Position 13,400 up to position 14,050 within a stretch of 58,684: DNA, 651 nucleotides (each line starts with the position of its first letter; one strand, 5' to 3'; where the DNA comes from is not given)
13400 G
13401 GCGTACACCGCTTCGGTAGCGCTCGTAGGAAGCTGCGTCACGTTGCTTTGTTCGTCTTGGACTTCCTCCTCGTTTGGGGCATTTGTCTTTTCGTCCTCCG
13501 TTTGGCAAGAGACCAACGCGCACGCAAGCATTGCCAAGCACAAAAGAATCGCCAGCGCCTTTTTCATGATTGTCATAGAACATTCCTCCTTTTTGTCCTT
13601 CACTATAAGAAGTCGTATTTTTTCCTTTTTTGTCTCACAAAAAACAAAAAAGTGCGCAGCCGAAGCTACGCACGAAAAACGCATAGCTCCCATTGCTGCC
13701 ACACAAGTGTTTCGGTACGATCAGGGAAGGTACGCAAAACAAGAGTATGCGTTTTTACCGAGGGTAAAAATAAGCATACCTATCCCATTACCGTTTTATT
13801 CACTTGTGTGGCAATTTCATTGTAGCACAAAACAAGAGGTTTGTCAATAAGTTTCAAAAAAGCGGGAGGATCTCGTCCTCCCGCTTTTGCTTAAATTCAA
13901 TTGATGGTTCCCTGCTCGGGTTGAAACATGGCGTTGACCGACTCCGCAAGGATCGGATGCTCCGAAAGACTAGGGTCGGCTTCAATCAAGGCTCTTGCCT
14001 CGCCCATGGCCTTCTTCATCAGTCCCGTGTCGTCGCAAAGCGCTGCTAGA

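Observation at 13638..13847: Promoter-to-terminator structured RNA (~175 nt) with a terminator/antiterminator pair: candidate new riboswitch-type leader or small RNA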

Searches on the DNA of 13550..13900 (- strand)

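Call 4: search_rna_families(source=window, start=13550, end=13900, threshold=evalue, max_evalue=10, show_alignments=3)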
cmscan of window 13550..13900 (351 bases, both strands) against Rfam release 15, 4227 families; matches with E-value up to 10: 12.
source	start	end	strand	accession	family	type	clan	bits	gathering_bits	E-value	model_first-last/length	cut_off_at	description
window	13766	13898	+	RF00558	L20_leader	Cis-reg; leader;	-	24.3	58.7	0.011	1-127/127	no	Ribosomal protein L20 leader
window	13852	13895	-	RF03408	mir-5890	Gene; miRNA;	-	22.1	54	0.016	1-78/78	no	mir-5890 microRNA precursor family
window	13827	13884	+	RF01676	P31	Gene; sRNA;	-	20.3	40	0.14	1-82/82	no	Pseudomonas sRNA P31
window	13758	13834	-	RF01492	rli28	Gene; sRNA;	-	19.6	45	2.4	1-186/186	no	Listeria sRNA rli28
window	13623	13652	-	RF03973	mir-5615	Gene; miRNA;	-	18.2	82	0.51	1-61/61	no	mir-5615 microRNA precursor family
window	13851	13900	-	RF02029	sraA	Gene; sRNA;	-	17.4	56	3.6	48-95/95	5'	sraA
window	13618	13652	-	RF03578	mir-3910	Gene; miRNA;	-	16.4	95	1.7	1-82/82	no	mir-3910 microRNA precursor family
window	13844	13897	-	RF03269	mir-5697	Gene; miRNA;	-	14.6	50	5.2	1-59/59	no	mir-5697 microRNA precursor family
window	13617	13771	+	RF02973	Enterococcus-1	Gene; sRNA;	-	13.7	71.4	2.7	1-152/152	no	Enterococcus-1 RNA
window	13844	13886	-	RF01838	sobemo_FSE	Cis-reg; frameshift_element;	-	13.6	55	3.6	26-70/79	no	sobemovirus ribosomal frameshift elemental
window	13862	13888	-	RF01676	P31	Gene; sRNA;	-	13.5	40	5.2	49-82/82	no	Pseudomonas sRNA P31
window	13708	13900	+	RF01894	PCA3_2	Gene; lncRNA;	-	11.7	100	0.33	1-193/409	3'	Prostate cancer antigen RNA 3 conserved region 2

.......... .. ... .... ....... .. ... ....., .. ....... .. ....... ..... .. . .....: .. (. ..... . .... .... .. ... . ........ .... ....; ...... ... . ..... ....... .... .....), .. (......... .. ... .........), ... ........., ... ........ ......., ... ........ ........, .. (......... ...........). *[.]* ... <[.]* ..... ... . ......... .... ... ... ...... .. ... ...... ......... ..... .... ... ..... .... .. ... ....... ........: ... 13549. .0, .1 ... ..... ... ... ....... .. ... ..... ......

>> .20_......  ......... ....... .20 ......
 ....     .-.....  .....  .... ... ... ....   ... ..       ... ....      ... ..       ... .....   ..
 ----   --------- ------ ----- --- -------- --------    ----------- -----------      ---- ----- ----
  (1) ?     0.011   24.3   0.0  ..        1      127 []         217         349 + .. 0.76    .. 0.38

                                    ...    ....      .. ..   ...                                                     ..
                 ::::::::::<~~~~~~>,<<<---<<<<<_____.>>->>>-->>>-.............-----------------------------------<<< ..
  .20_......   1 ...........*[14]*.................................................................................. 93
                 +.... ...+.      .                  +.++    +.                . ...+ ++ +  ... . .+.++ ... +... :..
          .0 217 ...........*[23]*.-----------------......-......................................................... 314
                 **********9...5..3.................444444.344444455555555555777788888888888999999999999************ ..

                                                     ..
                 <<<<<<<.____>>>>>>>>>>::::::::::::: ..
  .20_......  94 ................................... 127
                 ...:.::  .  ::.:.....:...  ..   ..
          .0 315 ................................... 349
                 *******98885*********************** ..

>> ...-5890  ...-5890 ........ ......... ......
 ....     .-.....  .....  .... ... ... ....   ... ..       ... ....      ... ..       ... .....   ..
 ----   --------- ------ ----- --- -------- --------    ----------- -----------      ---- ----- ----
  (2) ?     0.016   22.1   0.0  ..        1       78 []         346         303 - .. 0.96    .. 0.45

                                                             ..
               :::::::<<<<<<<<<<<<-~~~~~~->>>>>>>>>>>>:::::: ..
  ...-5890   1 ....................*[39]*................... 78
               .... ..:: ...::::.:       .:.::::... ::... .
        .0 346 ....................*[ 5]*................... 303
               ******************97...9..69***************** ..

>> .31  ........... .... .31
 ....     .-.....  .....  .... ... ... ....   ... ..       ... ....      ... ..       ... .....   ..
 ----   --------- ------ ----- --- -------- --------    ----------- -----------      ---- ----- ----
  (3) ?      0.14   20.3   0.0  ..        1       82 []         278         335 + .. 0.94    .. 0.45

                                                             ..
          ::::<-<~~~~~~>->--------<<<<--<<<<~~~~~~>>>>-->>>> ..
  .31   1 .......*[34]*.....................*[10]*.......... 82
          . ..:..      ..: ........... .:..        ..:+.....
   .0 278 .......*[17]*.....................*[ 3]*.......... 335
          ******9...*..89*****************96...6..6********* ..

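Call 36: build_rna_model(alignment_id=A3, structure=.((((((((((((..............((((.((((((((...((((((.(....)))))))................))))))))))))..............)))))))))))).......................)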
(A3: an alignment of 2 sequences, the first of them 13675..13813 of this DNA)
Model R1 built from alignment A3 (2 sequences, 139 columns); structure: as given.
model positions 139; base pairs 31; branch points 0; effective number of sequences 1; information 0.591 bits per position. Calibrated on 0.2 Mb of random sequence (short: E-values are rough).
structure used (alignment columns):
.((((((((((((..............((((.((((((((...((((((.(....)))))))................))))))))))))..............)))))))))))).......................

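Call 37: search_with_rna_model(model_id=R1, sources=[window, L001, L002, L003, L004, L005, L006, L007, L008, L009, L010, L011, L012, L013, L014, L015, L016, L018], max_evalue=10)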
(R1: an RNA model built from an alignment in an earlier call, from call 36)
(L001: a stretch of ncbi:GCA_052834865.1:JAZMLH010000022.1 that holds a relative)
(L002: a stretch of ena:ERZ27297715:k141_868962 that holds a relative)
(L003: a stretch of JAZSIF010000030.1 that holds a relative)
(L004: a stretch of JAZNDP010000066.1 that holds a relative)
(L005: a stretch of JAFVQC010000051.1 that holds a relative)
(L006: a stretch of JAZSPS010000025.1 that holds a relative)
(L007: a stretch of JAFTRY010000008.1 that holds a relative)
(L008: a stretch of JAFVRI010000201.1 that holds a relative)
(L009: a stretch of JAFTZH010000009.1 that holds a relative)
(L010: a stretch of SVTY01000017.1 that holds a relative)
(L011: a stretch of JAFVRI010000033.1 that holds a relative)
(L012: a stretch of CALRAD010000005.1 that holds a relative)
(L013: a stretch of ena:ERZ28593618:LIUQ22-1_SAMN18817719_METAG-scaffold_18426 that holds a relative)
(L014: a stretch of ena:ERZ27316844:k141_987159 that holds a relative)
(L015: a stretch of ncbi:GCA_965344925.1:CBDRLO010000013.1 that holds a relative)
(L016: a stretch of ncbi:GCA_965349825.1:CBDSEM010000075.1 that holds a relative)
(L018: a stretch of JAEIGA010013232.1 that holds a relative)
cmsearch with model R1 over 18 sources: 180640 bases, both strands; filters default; matches with E-value up to 10: 7.
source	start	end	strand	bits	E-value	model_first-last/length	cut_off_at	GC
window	13675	13813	-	174.1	4.4e-40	1-139/139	no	0.43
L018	2168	2305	+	166.7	2.8e-38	1-139/139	no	0.38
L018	2146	2283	-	41.9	9.3e-08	1-139/139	no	0.35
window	13697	13824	+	27.5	0.00032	1-139/139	no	0.41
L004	6661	6726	+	13.8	0.71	9-109/139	no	0.32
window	32472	32520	-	10.2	5.3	1-139/139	no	0.49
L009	2535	2603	-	9.2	9.2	1-139/139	no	0.55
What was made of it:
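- Reverse-strand CM hits score far lower than the sense hits (call 37).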

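Call 44: search_with_rna_model(model_id=R1, sources=[L020, L021, L022, L023, L024, L025, L026, L027, L028, L029, L030], max_evalue=10)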
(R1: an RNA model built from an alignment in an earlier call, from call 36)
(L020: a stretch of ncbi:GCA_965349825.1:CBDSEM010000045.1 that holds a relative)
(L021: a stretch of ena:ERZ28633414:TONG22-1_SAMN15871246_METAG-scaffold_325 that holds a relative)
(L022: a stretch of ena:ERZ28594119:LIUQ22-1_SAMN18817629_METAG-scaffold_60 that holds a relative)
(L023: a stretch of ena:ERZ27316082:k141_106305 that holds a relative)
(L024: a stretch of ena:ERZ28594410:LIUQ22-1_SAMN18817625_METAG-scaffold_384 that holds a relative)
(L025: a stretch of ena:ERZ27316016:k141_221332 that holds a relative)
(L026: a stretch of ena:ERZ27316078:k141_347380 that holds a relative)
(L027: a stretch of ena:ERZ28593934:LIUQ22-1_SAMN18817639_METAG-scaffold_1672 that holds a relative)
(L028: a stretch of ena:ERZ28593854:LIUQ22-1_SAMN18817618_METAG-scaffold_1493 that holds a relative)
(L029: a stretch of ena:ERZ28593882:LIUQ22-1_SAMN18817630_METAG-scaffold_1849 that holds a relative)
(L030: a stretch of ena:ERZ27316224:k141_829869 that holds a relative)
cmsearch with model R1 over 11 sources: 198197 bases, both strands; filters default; matches with E-value up to 10: 0.
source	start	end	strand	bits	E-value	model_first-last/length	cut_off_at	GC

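Call 53: search_with_rna_model(model_id=R1, sources=[L031, L032, L033, L034], max_evalue=10, show_alignments=2)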
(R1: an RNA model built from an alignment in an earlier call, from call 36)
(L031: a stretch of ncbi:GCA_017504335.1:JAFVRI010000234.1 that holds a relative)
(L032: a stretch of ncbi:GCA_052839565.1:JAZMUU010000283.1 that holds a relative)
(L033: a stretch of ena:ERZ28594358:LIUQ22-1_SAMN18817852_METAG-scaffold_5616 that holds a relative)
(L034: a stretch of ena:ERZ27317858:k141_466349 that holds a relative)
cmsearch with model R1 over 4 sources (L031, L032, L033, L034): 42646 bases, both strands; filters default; matches with E-value up to 10: 0.
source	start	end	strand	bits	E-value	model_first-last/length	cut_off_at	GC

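Call 57: search_dna_similar(query=window:13638-13850:-, collection=plasmids, mode=distant, max_evalue=0.01)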
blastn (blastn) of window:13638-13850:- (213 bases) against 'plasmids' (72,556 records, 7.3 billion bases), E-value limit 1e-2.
No match.

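Call 58: search_dna_similar(query=window:13638-13850:-, collection=phages, mode=distant, max_evalue=0.01)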
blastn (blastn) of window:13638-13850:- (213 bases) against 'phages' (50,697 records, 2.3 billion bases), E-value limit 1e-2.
Records with a match: 1; places in all: 1; records where one place covers at least 80% of the query: 0.
Best place of each record, by identity: 80-90% 1.
By first word of the organism name: Bacteriophage 1.
By host as written in the record: - 1.
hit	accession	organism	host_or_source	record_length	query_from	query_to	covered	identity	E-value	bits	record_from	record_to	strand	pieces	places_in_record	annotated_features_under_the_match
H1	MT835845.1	Bacteriophage sp.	human fecal samples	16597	145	209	31%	87.9%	2e-13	81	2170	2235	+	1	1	record has no annotation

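Call 60: get_annotated_region(hit=H1, flank=3000)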
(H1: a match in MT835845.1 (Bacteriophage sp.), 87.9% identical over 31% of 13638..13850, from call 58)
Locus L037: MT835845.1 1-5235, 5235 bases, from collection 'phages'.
description: UNVERIFIED: Bacteriophage sp. clone scaffold_810 genomic sequence.
organism: Bacteriophage sp. (NCBI taxid 38018)
taxonomy: Viruses
host: -; source: human fecal samples; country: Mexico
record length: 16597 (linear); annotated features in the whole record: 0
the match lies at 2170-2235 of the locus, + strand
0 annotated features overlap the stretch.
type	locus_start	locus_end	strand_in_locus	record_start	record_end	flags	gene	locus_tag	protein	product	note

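Call 62: search_with_rna_model(model_id=R1, sources=[L037, L035, L036], max_evalue=10, show_alignments=2)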
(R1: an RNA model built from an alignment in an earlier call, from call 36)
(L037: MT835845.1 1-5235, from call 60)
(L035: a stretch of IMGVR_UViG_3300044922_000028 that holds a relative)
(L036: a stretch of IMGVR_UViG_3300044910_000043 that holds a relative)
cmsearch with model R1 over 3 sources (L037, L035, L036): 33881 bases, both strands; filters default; matches with E-value up to 10: 4.
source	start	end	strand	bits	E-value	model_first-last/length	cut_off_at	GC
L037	2076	2201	+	76.7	5.6e-17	1-139/139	no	0.34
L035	10464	10514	-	14.1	0.11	1-139/139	no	0.45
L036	4211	4261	+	14.1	0.11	1-139/139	no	0.45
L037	2104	2131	-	7.8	3.9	44-72/139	no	0.25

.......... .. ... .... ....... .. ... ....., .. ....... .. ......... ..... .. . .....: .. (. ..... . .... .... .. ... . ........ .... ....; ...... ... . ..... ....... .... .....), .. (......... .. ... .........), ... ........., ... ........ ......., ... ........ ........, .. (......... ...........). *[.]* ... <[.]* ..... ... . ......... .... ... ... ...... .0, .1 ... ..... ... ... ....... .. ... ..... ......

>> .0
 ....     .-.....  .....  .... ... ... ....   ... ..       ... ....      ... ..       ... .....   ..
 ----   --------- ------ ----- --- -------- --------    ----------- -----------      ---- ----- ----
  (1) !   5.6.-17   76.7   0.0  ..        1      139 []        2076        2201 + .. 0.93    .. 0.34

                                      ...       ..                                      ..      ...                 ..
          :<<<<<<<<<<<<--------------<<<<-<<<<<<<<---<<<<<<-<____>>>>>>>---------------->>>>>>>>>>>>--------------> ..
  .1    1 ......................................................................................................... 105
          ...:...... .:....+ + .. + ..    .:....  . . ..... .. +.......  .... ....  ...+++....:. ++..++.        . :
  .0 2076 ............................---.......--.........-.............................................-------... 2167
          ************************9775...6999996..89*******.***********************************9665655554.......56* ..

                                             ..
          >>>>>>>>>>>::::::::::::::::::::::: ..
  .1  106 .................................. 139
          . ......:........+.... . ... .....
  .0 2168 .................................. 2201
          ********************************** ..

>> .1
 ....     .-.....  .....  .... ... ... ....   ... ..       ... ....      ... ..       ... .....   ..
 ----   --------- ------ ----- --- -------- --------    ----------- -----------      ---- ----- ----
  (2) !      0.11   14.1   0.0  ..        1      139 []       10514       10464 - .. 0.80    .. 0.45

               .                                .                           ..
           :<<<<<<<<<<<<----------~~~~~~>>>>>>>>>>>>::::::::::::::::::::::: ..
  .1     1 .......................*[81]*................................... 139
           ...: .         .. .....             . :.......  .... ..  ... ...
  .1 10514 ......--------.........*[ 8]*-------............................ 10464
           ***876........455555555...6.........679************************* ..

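Call 63: search_dna_similar(query=L037:2040-2250:+, collection=phages, mode=distant, max_evalue=1)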
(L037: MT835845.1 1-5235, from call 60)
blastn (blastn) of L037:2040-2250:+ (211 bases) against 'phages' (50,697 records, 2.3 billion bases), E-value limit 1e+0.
Records with a match: 14; places in all: 14; records where one place covers at least 80% of the query: 1.
Best place of each record, by identity: >=99% 1; 80-90% 12; 60-80% 1.
By first word of the organism name: Pseudomonas 8; Bacteriophage 2; Corynebacterium 2; Weissella 2.
By host as written in the record: Pseudomonas syringae pv. actinidiae 8; - 3; Weissella confusa DO29 2; Corynebacterium glutamicum 1.
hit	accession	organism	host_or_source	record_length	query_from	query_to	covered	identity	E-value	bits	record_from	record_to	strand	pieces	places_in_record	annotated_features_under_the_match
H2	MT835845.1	Bacteriophage sp.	human fecal samples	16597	1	211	100%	100.0%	5e-104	381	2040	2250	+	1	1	record has no annotation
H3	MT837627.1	Bacteriophage sp.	human fecal samples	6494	85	192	51%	78.9%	3e-12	78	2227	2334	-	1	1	record has no annotation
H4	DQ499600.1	Corynebacterium phage P1201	-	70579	173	209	18%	84.2%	7e-1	39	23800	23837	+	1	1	gp40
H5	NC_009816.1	Corynebacterium phage P1201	Corynebacterium glutamicum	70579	173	209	18%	84.2%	7e-1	39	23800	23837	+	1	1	tail protein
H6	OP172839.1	Weissella phage WC29P1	Weissella confusa DO29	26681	172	205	16%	88.2%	2e-1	41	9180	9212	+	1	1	none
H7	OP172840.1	Weissella phage WC29P2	Weissella confusa DO29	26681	172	205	16%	88.2%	2e-1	41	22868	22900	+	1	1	none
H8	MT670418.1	Pseudomonas phage phiPsa300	Pseudomonas syringae pv. actinidiae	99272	169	203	17%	85.7%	2e-1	42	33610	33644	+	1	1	none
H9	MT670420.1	Pseudomonas phage phiPsa347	Pseudomonas syringae pv. actinidiae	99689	169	203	17%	85.7%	2e-1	42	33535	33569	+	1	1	none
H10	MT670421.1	Pseudomonas phage phiPsa381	Pseudomonas syringae pv. actinidiae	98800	169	203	17%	85.7%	2e-1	42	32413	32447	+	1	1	none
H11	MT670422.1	Pseudomonas phage phiPsa397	Pseudomonas syringae pv. actinidiae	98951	169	203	17%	85.7%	2e-1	42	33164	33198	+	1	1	none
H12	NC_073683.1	Pseudomonas phage phiPsa397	Pseudomonas syringae pv. actinidiae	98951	169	203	17%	85.7%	2e-1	42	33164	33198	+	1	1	none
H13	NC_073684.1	Pseudomonas phage phiPsa381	Pseudomonas syringae pv. actinidiae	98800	169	203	17%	85.7%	2e-1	42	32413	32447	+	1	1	none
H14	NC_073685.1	Pseudomonas phage phiPsa347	Pseudomonas syringae pv. actinidiae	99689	169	203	17%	85.7%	2e-1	42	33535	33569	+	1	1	none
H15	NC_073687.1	Pseudomonas phage phiPsa300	Pseudomonas syringae pv. actinidiae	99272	169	203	17%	85.7%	2e-1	42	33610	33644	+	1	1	none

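Call 65: search_dna_similar(query=L037:2040-2250:+, collection=plasmids, mode=distant, max_evalue=1)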
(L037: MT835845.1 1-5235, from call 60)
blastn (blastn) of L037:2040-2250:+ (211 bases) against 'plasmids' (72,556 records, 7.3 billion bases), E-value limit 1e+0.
Records with a match: 2; places in all: 2; records where one place covers at least 80% of the query: 0.
Best place of each record, by identity: 90-95% 1; 80-90% 1.
By first word of the organism name: Hoeflea 1; Azospirillum 1.
By predicted mobility (MOB-suite, as given by PLSDB): non-mobilizable 2.
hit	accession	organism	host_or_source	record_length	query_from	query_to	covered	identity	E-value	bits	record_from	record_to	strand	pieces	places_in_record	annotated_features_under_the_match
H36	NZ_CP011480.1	Hoeflea sp. IMCC20628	-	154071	148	183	17%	88.9%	5e-2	46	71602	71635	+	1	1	branched-chain amino acid ABC transporter permease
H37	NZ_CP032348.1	Azospirillum brasilense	soil sample,Agricultural field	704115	153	182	14%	93.3%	2e-1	43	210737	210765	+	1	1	terminase gpA endonuclease subunit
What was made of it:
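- Tried and rejected: Plasmid searches found nothing related (calls 57, 65).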

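Call 66: get_annotated_region(hit=H3, flank=3000)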
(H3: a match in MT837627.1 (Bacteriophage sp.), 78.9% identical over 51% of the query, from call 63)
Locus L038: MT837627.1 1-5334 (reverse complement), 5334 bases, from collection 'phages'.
description: UNVERIFIED: Bacteriophage sp. clone scaffold_5324 genomic sequence.
organism: Bacteriophage sp. (NCBI taxid 38018)
taxonomy: Viruses
host: -; source: human fecal samples; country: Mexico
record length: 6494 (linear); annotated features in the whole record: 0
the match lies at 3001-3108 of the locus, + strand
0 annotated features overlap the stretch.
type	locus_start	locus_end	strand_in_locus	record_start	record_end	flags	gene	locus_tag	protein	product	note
